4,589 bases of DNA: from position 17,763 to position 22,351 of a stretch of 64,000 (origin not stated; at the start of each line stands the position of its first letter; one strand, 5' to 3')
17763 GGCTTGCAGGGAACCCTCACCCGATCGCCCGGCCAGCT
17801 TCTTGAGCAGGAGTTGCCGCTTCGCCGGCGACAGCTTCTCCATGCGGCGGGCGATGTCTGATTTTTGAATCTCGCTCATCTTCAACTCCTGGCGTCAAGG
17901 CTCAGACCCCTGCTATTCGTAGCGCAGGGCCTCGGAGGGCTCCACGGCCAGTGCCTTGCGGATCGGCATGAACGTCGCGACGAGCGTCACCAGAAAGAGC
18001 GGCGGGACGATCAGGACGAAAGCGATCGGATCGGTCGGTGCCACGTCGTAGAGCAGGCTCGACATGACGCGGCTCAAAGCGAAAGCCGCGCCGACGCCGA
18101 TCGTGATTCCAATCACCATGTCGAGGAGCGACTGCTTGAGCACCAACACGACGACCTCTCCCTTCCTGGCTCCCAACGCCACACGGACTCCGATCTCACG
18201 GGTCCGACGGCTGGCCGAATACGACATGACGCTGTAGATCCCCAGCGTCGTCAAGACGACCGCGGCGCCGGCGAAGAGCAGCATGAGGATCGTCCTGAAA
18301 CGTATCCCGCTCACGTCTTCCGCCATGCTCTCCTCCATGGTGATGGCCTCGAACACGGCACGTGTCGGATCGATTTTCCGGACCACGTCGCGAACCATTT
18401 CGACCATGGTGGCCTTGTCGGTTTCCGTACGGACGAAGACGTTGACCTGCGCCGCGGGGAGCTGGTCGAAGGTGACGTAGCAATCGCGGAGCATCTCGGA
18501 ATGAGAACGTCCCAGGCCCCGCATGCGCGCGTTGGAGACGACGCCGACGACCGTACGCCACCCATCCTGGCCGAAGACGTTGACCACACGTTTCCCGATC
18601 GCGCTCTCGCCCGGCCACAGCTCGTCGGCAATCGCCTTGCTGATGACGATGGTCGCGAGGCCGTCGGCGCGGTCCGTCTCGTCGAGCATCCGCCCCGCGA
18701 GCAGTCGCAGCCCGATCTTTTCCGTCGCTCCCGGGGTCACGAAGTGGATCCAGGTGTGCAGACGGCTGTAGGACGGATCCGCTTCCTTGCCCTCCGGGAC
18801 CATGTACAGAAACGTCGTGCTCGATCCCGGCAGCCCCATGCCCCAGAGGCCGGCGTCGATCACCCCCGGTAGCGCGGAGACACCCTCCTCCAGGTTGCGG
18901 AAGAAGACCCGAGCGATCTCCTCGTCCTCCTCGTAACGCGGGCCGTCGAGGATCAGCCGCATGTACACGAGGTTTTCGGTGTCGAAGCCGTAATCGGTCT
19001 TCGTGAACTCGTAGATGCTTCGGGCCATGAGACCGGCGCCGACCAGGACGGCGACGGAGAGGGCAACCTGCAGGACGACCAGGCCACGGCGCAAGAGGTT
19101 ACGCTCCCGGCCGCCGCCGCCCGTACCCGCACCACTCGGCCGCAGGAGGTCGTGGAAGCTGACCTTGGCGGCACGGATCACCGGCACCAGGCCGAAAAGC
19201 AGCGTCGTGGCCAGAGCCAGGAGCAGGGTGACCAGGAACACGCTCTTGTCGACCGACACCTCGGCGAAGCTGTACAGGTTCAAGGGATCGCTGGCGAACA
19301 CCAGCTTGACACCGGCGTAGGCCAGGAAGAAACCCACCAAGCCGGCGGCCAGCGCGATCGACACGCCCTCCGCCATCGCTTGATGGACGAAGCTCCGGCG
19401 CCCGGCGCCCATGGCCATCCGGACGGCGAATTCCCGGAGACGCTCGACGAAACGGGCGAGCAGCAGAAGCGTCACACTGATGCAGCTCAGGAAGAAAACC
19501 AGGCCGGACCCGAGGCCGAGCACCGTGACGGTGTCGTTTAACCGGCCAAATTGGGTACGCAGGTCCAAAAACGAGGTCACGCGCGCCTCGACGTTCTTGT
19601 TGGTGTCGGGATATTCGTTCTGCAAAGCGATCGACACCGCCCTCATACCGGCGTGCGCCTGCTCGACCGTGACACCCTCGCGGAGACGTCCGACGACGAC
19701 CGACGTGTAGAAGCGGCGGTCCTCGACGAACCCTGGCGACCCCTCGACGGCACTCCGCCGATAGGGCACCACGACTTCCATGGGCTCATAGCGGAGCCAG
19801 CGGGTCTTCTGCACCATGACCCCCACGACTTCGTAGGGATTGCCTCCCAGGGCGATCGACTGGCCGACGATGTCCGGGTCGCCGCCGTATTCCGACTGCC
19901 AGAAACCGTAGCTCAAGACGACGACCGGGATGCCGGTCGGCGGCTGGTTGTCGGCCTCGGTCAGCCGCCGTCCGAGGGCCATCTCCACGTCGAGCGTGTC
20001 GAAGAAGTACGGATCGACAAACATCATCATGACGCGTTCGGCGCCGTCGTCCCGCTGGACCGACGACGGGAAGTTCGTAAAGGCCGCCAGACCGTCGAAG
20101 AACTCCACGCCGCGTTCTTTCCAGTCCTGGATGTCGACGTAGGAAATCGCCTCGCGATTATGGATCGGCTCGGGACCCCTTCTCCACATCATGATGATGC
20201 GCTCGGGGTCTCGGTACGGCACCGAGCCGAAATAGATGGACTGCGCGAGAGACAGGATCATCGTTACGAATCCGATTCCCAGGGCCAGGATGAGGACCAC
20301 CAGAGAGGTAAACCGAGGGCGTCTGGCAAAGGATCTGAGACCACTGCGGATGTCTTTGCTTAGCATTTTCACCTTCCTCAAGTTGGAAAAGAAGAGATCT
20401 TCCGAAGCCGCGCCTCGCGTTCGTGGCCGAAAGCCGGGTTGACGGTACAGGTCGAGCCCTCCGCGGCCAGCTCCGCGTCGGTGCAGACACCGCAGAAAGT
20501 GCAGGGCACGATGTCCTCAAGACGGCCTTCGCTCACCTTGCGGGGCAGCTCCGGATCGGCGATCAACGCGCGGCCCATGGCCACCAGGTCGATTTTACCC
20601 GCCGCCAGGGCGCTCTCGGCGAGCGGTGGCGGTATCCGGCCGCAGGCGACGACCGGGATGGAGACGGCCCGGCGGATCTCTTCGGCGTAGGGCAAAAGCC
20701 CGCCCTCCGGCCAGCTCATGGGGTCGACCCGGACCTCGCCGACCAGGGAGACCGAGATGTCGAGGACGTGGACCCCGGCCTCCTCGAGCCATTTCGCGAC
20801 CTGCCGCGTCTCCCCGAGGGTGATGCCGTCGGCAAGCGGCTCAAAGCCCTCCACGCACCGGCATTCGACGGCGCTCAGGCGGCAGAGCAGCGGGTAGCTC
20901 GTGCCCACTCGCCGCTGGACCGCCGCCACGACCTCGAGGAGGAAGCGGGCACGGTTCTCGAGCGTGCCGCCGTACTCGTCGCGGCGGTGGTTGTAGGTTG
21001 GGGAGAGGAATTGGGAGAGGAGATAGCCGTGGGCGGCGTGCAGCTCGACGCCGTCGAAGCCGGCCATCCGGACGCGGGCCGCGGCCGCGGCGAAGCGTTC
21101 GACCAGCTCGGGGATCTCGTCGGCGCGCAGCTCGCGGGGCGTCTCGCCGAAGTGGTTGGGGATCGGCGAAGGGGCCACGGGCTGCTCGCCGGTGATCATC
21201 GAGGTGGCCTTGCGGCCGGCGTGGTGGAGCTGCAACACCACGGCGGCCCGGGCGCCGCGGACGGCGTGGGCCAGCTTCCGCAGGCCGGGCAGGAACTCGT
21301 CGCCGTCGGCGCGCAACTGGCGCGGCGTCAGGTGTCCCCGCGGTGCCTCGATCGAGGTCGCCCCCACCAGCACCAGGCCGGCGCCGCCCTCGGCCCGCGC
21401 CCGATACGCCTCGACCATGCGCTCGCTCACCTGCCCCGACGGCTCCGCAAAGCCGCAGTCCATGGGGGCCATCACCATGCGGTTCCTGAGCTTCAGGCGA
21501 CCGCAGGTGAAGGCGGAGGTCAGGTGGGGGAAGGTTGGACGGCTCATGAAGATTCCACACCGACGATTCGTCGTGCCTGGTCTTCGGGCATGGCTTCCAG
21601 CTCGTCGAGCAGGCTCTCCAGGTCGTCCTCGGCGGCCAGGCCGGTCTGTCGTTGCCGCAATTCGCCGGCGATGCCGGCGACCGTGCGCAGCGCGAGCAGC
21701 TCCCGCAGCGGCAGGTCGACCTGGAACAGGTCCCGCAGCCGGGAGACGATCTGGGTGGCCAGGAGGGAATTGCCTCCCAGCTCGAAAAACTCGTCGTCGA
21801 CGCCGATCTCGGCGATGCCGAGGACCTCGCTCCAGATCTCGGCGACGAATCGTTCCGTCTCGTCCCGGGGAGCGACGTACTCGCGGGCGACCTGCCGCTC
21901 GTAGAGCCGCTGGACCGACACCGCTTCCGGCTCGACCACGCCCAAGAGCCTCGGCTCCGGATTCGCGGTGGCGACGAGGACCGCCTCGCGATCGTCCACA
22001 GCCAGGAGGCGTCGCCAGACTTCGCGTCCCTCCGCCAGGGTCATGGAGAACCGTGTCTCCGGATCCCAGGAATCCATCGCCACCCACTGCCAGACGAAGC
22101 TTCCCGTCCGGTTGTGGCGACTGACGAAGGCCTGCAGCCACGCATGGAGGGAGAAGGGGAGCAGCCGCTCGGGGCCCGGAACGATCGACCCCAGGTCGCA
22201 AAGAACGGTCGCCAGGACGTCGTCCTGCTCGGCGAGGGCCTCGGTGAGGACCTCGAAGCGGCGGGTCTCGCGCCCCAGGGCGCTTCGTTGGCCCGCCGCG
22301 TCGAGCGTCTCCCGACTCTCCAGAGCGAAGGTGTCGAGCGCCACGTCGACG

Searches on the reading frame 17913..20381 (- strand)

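Call 5: search_protein_families(library=pfam, proteins=[window:17913-20381:-], max_evalue=0.01)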
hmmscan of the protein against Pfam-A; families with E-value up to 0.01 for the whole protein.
window:17913-20381:- (822 aa): 2 families
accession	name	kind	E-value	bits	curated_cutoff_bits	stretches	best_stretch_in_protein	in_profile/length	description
PF12704.14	MacB_PCD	-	3.7e-32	112.7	27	2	25-248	1-206/207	MacB-like periplasmic core domain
PF02687.27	FtsX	-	2.5e-26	92.5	25.5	2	702-814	2-119/120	FtsX-like permease C-terminal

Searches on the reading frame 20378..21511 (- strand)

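Call 79: search_protein_families(library=ncbifam, proteins=[window:20378-21511:-], max_evalue=0.001)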
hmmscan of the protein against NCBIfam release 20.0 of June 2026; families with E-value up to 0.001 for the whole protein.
window:20378-21511:- (377 aa): 8 families
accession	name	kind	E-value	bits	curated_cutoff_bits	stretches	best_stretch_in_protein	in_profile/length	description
TIGR03997.1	mycofact_OYE_2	equivalog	3.2e-81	273.6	793.15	1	3-366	8-370/645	mycofactocin system FadH/OYE family oxidoreductase 2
NF041087.1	bile_acid_BaiCD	equivalog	6.1e-80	269.1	825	1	5-372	12-377/642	bile acid Fe-S flavoenzyme BaiCD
NF010047.0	PRK13523.1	equivalog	1e-65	222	431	1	5-328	13-322/339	NADPH dehydrogenase NamA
NF045599.1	bili_reduct_long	exception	2.9e-59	200.9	750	1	3-370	7-376/641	bilirubin reductase, long form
NF045592.1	bili_reduct_N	equivalog_domain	2.9e-53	181.3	425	1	2-358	7-363/363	bilirubin reductase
NF006101.0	PRK08255.1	equivalog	3.1e-53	181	1078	1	2-321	404-725/768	bifunctional salicylyl-CoA 5-hydroxylase/oxidoreductase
NF007899.0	PRK10605.1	subfamily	5.9e-43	147.5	403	1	3-331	12-343/365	N-ethylmaleimide reductase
TIGR03996.1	mycofact_OYE_1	hypoth_equivalog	1e-39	136.6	627.9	1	7-364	12-359/633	mycofactocin system FadH/OYE family oxidoreductase 1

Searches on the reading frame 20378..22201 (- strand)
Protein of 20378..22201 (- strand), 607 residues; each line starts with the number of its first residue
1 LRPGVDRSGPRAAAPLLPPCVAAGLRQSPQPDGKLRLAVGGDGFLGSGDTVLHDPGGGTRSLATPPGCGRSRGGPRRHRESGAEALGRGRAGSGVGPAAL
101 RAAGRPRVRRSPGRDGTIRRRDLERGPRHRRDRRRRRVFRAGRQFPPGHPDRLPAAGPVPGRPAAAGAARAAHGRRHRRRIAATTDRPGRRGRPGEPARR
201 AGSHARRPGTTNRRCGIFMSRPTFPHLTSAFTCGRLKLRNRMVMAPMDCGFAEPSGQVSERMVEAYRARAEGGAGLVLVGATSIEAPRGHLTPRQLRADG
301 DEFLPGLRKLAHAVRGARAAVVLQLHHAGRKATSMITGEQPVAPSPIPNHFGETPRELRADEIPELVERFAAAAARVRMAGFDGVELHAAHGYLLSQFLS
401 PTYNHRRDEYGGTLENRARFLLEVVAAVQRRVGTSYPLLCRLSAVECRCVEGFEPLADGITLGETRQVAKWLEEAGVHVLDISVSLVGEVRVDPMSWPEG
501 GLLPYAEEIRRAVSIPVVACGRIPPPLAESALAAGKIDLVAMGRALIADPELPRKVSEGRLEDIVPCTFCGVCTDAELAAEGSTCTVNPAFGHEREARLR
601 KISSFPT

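Call 5: search_protein_families(library=pfam, proteins=[window:20378-22201:-], max_evalue=0.01)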
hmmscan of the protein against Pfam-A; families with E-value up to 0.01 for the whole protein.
window:20378-22201:- (607 aa): 1 family
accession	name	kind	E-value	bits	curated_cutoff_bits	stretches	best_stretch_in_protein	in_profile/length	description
PF00724.26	Oxidored_FMN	-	2.1e-69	234.9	27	1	231-560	6-339/342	NADH:flavin oxidoreductase / NADH oxidase family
